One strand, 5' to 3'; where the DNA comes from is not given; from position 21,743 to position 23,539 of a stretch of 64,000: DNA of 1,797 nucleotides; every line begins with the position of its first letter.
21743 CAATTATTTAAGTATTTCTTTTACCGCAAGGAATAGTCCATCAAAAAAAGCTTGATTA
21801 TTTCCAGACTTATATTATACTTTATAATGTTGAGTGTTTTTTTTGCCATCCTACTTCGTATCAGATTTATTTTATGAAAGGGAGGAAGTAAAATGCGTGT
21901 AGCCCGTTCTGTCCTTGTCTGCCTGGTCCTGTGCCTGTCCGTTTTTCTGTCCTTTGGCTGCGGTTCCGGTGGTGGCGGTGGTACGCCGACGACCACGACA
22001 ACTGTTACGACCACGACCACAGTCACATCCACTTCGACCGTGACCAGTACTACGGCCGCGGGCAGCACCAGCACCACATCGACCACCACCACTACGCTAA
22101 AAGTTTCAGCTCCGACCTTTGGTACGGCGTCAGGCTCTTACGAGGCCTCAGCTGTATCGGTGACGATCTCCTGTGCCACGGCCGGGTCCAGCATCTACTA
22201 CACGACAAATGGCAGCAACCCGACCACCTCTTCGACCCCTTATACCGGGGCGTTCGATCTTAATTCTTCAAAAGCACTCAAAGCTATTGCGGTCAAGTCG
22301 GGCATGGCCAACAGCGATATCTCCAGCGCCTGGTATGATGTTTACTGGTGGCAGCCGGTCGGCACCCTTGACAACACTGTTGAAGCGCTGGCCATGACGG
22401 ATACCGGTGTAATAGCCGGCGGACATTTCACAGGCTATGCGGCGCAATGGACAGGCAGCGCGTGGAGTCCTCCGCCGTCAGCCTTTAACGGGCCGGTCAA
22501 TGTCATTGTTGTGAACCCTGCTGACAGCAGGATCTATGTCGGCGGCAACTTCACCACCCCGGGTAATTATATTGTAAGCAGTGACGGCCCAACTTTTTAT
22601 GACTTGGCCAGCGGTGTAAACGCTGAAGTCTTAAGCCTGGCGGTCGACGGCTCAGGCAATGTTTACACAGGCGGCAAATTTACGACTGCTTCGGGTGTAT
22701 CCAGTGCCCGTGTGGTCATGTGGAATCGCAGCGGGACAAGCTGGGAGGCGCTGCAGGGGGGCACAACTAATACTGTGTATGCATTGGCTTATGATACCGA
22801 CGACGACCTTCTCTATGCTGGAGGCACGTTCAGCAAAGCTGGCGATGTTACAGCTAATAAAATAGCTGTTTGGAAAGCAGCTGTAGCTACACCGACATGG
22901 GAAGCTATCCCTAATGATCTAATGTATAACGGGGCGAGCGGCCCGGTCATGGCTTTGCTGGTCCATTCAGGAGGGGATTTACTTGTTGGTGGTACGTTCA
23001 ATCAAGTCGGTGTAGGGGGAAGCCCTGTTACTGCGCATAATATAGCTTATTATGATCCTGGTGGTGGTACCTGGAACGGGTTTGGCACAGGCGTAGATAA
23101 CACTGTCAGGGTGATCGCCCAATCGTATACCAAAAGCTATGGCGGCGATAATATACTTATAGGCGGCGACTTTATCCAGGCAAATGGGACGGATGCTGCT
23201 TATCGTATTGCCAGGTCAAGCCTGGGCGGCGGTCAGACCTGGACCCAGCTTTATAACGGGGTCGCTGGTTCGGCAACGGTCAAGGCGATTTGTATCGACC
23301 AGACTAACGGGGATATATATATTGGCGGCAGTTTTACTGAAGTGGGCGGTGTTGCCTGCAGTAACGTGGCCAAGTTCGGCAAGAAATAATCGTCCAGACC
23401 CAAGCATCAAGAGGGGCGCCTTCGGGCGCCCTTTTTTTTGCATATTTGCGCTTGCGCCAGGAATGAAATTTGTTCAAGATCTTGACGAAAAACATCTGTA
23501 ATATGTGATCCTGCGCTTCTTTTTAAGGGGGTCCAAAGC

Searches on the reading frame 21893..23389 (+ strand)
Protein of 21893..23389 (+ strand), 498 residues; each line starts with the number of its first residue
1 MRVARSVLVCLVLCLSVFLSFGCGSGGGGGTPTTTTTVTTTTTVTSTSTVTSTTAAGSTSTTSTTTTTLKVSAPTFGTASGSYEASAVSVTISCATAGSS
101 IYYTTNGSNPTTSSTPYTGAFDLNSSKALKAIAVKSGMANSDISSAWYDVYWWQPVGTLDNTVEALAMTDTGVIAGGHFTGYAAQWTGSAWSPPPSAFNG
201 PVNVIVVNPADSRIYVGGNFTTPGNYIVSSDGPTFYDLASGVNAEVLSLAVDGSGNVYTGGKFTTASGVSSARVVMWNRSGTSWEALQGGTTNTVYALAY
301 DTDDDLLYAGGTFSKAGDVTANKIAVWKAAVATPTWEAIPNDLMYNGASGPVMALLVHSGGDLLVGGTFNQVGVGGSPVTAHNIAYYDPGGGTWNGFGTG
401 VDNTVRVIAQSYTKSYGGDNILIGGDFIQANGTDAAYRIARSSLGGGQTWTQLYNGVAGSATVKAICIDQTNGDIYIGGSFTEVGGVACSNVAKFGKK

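Call 11: search_protein_families(library=pfam, proteins=[window:21893-23389:+], max_evalue=0.001)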
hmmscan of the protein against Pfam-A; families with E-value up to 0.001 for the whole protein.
window:21893-23389:+ (498 aa): 4 families
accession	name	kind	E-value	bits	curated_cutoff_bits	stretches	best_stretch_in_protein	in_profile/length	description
PF13290.12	CHB_HEX_C_1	-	4.9e-19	68.5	22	1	79-144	2-66/67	Chitobiase/beta-hexosaminidase C-terminal domain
PF12768.13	Rax2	-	2.7e-17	63.5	28.8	2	238-354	19-127/254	Rax2 C-terminal beta propeller domain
PF13287.12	Fn3_assoc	-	1.6e-16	60.6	23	1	90-146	1-57/59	Fn3 associated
PF17164.10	DUF5122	-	2.7e-05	24.8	27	0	470-495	1-26/36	Domain of unknown function (DUF5122) beta-propeller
